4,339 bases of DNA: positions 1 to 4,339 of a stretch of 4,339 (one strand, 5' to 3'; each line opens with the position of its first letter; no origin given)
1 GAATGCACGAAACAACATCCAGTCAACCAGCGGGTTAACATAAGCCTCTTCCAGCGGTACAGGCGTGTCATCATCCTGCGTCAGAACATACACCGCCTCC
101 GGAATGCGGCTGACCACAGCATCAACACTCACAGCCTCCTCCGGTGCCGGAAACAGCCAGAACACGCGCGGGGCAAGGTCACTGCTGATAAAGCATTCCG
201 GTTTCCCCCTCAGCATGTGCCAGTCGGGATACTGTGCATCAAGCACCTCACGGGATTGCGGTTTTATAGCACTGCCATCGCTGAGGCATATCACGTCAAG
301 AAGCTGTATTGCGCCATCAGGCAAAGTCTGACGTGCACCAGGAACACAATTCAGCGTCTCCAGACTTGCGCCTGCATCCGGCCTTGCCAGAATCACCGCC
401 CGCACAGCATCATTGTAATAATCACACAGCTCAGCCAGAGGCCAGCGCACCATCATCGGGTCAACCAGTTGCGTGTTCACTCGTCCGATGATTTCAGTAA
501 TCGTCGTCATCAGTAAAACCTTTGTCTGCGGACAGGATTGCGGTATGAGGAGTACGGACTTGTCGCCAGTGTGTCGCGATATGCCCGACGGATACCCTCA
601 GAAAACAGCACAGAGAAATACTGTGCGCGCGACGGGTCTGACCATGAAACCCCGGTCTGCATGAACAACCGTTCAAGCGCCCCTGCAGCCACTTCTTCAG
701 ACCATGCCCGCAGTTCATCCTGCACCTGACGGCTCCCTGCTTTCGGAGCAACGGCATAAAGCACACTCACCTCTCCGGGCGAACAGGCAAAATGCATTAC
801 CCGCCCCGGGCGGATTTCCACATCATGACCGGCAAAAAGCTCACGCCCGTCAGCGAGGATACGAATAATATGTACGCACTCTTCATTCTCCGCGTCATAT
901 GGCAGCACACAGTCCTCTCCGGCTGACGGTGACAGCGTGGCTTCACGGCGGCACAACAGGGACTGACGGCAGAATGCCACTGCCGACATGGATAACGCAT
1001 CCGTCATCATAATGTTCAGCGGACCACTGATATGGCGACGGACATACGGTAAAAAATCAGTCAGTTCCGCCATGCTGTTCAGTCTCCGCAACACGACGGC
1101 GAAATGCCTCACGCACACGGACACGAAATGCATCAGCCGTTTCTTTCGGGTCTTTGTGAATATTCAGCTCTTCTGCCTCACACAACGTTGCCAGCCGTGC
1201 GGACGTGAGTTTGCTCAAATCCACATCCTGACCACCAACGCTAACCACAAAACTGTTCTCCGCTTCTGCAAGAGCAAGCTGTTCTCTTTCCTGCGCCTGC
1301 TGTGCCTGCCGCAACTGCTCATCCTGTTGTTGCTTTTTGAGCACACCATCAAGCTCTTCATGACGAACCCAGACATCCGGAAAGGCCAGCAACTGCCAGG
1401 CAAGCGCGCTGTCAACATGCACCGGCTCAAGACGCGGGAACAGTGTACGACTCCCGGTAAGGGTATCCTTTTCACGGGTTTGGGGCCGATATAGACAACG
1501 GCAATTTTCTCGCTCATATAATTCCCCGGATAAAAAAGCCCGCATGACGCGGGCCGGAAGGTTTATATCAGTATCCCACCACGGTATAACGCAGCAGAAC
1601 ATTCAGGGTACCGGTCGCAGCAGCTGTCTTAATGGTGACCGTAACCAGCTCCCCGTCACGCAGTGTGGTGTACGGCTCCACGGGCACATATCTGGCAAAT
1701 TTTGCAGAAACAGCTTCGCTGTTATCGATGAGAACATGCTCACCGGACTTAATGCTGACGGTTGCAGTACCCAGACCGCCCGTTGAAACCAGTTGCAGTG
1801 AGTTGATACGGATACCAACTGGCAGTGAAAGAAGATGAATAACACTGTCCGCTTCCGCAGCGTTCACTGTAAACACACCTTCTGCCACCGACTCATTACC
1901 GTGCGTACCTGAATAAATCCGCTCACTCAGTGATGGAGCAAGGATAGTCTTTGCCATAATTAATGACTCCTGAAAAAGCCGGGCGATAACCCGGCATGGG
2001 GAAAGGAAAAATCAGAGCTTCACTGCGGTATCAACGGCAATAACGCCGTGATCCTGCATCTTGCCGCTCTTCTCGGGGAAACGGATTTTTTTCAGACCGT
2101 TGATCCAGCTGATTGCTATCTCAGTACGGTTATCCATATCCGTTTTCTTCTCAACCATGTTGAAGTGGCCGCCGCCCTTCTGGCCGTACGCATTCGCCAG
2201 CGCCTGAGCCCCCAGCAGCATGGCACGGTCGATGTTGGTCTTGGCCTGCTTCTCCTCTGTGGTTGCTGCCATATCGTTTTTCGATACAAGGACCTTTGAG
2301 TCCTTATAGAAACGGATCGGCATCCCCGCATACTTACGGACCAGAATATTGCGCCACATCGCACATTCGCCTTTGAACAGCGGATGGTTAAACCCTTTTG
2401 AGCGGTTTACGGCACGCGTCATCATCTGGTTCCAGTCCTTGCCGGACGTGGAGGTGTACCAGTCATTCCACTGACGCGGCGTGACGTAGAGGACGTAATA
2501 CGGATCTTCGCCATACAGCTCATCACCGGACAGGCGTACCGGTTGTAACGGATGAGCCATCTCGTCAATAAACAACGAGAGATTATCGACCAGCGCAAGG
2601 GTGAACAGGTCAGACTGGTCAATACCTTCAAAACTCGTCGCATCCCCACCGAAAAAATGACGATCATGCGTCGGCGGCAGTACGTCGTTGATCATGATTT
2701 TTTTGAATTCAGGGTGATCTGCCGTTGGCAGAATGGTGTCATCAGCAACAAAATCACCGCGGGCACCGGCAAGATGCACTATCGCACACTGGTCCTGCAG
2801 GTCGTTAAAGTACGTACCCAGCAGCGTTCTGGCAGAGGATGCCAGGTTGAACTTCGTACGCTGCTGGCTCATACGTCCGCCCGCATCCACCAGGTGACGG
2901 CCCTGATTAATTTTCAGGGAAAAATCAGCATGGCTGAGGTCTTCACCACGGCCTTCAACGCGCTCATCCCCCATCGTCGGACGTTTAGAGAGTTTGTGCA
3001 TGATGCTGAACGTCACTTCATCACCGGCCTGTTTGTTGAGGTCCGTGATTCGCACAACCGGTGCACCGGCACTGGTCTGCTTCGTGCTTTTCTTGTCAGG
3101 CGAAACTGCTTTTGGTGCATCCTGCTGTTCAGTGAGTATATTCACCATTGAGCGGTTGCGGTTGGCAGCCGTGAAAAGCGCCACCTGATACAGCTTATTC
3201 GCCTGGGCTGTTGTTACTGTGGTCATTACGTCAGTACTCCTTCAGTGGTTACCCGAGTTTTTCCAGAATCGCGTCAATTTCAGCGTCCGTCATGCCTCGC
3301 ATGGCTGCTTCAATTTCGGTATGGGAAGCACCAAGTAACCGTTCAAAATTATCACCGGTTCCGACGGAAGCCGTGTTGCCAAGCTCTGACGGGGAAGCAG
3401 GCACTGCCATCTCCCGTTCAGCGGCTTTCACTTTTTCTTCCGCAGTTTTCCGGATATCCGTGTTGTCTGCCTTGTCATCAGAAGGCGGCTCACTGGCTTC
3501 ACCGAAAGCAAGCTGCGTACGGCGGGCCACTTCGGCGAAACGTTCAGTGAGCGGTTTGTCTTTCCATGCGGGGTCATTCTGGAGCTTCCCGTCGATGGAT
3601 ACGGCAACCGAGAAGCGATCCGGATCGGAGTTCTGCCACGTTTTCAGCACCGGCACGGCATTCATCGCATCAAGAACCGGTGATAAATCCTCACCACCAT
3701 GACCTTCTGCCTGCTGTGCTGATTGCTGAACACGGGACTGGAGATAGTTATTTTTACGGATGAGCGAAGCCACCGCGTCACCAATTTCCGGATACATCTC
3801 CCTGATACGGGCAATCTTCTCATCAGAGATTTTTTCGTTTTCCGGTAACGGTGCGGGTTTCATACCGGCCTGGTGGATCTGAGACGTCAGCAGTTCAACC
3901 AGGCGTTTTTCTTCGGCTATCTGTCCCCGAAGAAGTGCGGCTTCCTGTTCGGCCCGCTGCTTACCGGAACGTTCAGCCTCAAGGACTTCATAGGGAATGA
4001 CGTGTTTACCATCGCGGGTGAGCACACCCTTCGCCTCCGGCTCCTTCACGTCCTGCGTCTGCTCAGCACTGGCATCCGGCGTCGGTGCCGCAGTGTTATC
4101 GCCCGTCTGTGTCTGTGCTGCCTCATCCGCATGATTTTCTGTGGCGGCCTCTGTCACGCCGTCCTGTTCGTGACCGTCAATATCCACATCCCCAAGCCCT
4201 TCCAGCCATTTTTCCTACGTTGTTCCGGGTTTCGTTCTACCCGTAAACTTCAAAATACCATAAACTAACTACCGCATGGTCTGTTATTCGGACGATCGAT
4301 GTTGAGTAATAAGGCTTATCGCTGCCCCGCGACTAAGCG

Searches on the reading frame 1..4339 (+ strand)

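Call 25: search_protein_families(library=phrogs, proteins=[L001:12250-13257:-, L001:13415-15559:-])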
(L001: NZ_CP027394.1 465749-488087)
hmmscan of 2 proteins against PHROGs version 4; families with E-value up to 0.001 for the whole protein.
L001:12250-13257:- (335 aa): 4 families
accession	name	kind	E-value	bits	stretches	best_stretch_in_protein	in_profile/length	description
phrog_479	-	unknown function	7.5e-147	490.5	1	1-335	1-333/333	-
phrog_10452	-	unknown function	1.4e-92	309.8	1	1-179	1-182/188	-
phrog_10114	-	unknown function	1.6e-92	309.2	1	162-335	1-171/171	-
phrog_23049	-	unknown function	5.4e-41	139.6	1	275-335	1-61/61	-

L001:13415-15559:- (714 aa): 5 families
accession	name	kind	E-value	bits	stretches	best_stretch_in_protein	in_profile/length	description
phrog_156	-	head and packaging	8.3e-254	845.1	1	12-708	3-671/681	portal protein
phrog_18470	-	head and packaging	3.4e-155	514.9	1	1-232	1-232/232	portal protein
phrog_24564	-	unknown function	1.2e-87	293.7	1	499-712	2-212/212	-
phrog_27974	-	head and packaging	5e-78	262.7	1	564-689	38-163/239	portal protein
phrog_32380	-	unknown function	6.3e-06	26.7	1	45-207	27-187/287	-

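Call 26: search_protein_families(library=pfam, proteins=[L001:12250-13257:-, L001:13415-15559:-], max_evalue=0.01)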
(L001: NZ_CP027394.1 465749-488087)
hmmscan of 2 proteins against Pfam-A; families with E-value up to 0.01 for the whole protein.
L001:12250-13257:- (335 aa): 0 families

L001:13415-15559:- (714 aa): 2 families
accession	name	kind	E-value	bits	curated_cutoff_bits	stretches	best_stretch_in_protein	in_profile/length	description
PF16510.12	P22_portal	-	2.2e-131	439.7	26.1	1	31-648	7-594/594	Phage P22-like portal protein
PF20644.2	Rrn7_cyclin_N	-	0.0037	17.8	24.1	0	556-626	5-78/126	Rrn7/TAF1B, N-terminal cyclin domain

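Call 38: find_related_loci(query=L001:12250-13257:-, collection=genome_contigs, flank=3000)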
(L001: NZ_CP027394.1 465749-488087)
Query L001:12250-13257:- (335 aa) in genome_contigs; peptide patterns used: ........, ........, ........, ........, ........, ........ (x = any residue, [..] = any of these).
107 stretches matched a pattern; 3 encode a relative of the query (tblastn E <= 1e-3); 3 distinct loci.
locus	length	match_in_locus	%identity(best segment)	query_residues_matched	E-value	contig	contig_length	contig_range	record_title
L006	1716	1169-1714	93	1-182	3e-117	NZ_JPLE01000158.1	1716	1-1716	Xanthomonas pisi DSM 18956 Contig_159, whole genome shotgun sequence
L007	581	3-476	85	178-335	7e-97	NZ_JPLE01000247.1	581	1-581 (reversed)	Xanthomonas pisi DSM 18956 Contig_252, whole genome shotgun sequence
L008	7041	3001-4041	42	1-333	4e-74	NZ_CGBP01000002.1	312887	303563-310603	Yersinia similis strain Y228, whole genome shotgun sequence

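Call 44: find_related_loci(query=A2, collection=viral_contigs, flank=1500)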
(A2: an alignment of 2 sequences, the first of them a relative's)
Query A2 (335 aa) in viral_contigs; peptide patterns used: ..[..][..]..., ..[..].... (x = any residue, [..] = any of these).
123 stretches matched a pattern; 56 encode a relative of the query (tblastn E <= 1e-3); 56 distinct loci.
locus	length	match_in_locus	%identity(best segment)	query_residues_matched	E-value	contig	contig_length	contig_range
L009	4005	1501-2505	100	1-335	0e+0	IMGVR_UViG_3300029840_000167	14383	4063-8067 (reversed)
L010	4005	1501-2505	100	1-335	0e+0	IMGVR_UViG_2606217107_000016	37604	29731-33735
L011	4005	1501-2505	100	1-335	0e+0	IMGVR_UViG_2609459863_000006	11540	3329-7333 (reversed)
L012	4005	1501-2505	100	1-335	0e+0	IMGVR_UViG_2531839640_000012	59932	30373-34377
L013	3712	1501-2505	100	1-335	0e+0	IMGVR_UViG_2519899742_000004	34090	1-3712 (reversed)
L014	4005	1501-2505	100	1-335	0e+0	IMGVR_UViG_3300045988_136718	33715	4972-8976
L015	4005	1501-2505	99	1-335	0e+0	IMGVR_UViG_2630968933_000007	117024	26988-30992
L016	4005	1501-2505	99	1-335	0e+0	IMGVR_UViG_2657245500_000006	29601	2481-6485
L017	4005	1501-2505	99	1-335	0e+0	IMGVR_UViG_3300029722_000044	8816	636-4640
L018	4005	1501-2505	99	1-335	0e+0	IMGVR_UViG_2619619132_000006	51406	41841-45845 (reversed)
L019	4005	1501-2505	99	1-335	0e+0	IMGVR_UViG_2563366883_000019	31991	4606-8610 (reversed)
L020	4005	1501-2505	98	1-335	0e+0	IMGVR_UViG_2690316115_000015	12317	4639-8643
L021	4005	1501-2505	98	1-335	0e+0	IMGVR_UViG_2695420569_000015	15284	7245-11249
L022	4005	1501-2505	98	1-335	0e+0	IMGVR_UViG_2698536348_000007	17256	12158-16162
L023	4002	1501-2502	98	1-335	0e+0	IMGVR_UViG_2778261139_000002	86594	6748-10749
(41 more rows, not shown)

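Call 47: find_homologous_proteins(query=L001:12250-13257:-, max_evalue=0.00001)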
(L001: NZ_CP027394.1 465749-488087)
Query L001:12250-13257:- (335 aa): 299 proteins with E <= 0.00001 among 8000 candidates; the best 120 are listed.
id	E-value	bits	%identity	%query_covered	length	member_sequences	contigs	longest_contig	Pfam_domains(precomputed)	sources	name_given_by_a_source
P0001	1.5e-206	703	98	100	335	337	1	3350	-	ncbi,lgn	ncbi:TPA: hypothetical protein ACHK1E_004884 [Escherichia coli]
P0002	2.8e-197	673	95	100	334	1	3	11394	-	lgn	-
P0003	4.4e-197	672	95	100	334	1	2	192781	-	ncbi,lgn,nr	ncbi:hypothetical protein AAG34_003065 [Escherichia coli]|nr:hypothetical protein [Escherichia coli]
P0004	1.3e-195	667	94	100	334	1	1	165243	-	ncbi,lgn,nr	ncbi:hypothetical protein OHY71_000672 [Escherichia coli]|nr:hypothetical protein [Escherichia coli]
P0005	1.6e-194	664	93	100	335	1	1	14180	-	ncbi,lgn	ncbi:hypothetical protein V5268_005171 [Escherichia coli]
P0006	2.8e-185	633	89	100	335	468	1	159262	-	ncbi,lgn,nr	ncbi:TPA: hypothetical protein KIS13_002022 [Escherichia coli]|nr:hypothetical protein [Escherichia 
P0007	4.3e-184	629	90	100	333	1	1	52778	-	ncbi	ncbi:TPA: hypothetical protein ACXKGF_004377 [Escherichia coli]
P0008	2.4e-173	594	85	100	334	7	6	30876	-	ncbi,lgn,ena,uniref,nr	ncbi:hypothetical protein [Escherichia coli]|uniref:hypothetical protein n=1 Tax=Escherichia coli Ta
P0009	3.6e-172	590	100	82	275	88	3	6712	-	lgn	-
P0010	4.9e-165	567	81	100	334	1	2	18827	-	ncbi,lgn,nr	ncbi:TPA: hypothetical protein IGZ65_004272 [Escherichia coli]|nr:hypothetical protein [Escherichia 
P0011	4.3e-156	538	94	79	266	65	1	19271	-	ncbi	ncbi:TPA: hypothetical protein ACWRBY_005115, partial [Escherichia coli]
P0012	3.1e-154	531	100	74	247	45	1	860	-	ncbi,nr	ncbi:TPA: hypothetical protein MD554_005195, partial [Escherichia coli]|nr:hypothetical protein [Esc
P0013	6.6e-144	498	92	76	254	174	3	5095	-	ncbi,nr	ncbi:hypothetical protein ACTD37_005276, partial [Escherichia coli]|nr:hypothetical protein [Escheri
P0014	2.5e-132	460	90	72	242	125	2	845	-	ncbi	ncbi:hypothetical protein H3A50_RS26745, partial [Escherichia coli]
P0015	3.8e-129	449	91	69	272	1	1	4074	-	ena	-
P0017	2.7e-111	390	59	100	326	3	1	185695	-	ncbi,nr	ncbi:hypothetical protein KD625_002971 [Salmonella enterica subsp. enterica serovar Bonariensis]|nr:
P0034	7.9e-99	349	53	100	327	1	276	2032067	-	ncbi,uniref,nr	ncbi:hypothetical protein DPO94_02635 [Salmonella enterica subsp. enterica serovar Emek]|uniref:hypo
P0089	6.2e-90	320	49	100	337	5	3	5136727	-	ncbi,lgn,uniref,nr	ncbi:hypothetical protein CRQ31_07390 [Salmonella enterica subsp. enterica serovar Worthington]|unir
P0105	9.2e-75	270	46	99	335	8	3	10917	-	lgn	-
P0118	1.1e-69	254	45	99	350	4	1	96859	-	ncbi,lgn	ncbi:hypothetical protein ABF237_002500 [Yersinia ruckeri]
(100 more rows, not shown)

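Call 48: find_encoding_contigs(protein=P0017, flank=2800, max_places=1)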
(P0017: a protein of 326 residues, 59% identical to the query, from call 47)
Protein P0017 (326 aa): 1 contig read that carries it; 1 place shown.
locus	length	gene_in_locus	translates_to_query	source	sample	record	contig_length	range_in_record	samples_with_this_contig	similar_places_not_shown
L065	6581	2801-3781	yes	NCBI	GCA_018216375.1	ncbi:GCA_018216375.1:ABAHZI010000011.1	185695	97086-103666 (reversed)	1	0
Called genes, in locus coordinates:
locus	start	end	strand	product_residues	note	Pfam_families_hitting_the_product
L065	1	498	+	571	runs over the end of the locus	-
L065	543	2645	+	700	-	PF16510:P22_portal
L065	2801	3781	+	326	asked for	-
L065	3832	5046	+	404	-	PF13252:Phage_capsid_3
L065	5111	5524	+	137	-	-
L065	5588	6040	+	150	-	-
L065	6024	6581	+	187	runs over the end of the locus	-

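Call 49: find_encoding_contigs(protein=P0034, flank=2800, max_places=1)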
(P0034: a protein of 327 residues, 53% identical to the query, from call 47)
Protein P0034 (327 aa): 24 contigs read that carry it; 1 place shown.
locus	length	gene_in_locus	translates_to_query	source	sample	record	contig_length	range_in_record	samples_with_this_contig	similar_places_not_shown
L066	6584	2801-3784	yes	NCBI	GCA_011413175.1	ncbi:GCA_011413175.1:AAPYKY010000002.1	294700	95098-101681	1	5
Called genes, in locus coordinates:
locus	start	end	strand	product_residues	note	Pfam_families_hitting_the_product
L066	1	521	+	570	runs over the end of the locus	-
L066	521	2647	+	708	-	PF16510:P22_portal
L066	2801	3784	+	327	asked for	-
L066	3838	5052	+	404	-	PF13252:Phage_capsid_3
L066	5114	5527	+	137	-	-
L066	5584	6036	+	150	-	-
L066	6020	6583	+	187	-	-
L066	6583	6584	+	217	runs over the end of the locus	PF24175:SU10_adaptor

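Call 50: find_encoding_contigs(protein=P0089, flank=2800, max_places=1)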
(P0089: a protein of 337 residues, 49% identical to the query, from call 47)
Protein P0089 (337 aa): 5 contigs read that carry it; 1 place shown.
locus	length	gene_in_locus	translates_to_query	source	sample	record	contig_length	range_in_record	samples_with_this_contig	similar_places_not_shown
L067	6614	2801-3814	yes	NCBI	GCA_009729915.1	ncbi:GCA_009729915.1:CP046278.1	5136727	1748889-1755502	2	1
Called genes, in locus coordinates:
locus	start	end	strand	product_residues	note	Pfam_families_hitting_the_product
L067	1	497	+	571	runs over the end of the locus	-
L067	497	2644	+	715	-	PF16510:P22_portal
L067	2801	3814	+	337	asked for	-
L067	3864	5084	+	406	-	PF13252:Phage_capsid_3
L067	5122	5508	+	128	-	-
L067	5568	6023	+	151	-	-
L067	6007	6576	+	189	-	-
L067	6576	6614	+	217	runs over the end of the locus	PF24175:SU10_adaptor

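Call 51: find_encoding_contigs(protein=P0105, flank=2800, max_places=1)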
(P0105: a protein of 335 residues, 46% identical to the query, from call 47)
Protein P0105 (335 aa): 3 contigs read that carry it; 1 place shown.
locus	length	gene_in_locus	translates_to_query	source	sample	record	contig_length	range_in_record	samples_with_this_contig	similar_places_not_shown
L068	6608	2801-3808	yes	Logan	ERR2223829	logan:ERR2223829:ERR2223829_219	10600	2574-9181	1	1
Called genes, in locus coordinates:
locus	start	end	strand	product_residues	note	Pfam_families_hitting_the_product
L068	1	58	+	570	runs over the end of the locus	-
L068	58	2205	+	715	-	PF16510:P22_portal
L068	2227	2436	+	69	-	-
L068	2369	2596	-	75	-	-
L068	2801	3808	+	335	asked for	-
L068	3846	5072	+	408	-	PF13252:Phage_capsid_3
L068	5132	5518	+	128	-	-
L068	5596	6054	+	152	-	-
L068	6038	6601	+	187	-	-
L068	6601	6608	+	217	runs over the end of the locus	PF24175:SU10_adaptor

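Call 52: find_encoding_contigs(protein=P0118, flank=2800, max_places=1)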
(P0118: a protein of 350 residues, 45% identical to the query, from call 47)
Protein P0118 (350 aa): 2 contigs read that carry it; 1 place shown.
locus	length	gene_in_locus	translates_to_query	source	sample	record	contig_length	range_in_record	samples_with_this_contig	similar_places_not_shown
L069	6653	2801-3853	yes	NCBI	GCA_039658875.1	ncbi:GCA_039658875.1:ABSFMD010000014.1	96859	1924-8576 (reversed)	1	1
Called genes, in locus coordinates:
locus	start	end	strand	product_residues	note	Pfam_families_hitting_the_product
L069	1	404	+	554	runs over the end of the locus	-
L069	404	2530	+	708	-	PF16510:P22_portal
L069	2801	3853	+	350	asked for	-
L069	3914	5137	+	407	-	PF13252:Phage_capsid_3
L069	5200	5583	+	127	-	-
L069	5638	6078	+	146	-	-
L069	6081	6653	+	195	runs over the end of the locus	-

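Call 53: find_encoding_contigs(protein=P0010, flank=2800, max_places=1)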
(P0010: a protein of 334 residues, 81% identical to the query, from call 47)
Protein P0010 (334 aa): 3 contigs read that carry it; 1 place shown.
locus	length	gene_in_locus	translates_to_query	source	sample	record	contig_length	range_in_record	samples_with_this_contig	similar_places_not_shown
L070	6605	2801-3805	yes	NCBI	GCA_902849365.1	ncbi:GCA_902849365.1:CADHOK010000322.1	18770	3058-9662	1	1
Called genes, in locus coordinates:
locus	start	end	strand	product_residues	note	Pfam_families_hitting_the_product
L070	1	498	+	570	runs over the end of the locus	-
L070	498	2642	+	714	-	PF16510:P22_portal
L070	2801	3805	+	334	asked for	-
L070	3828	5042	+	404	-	PF13252:Phage_capsid_3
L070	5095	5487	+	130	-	-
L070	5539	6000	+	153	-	-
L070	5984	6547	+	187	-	-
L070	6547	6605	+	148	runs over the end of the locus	PF24175:SU10_adaptor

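Call 75: search_solved_structures(query=A5, max_evalue=1)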
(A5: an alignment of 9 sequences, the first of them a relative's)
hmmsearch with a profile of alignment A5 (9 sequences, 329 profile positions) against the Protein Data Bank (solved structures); distinct sequences matched with E-value up to 1: 0.

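Call 86: predict_structure(alignment_id=A6)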
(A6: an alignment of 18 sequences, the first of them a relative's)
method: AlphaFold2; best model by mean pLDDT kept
length: 335 residues; sequences in the alignment: 18
mean_pLDDT: 65.6   pTM: 0.26
mean pLDDT of the five models: 65.6, 61.5, 59.7, 58.4, 57.9
residues with pLDDT >= 90: 30; 70-90: 147; 50-70: 68; < 50: 90
segments of 3 or more residues with pLDDT < 50: 22-72, 180-190, 257-265, 284-286, 290-301
pLDDT, mean of each block of 10 residues (from residue 1): 58 69 39 30 33 34 32 60 81 83 88 89 81 57 69 75 76 60 42 78 88 90 89 88 91 59 45 57 48 39 70 79 82 74
secondary structure, 60 per line:
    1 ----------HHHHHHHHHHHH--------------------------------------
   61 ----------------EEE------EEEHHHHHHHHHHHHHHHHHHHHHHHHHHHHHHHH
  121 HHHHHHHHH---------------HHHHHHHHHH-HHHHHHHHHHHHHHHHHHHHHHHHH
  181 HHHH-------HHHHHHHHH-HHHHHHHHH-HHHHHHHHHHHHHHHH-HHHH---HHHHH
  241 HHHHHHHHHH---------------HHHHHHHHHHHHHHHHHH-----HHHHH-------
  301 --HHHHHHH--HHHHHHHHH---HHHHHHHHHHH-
elements in order: H11-22 E77-79 E86-88 H89-129 H145-154 H156-184 H192-200 H202-210 H212-227 H229-232 H236-250 H266-283 H289-293 H303-309 H312-320 H324-334
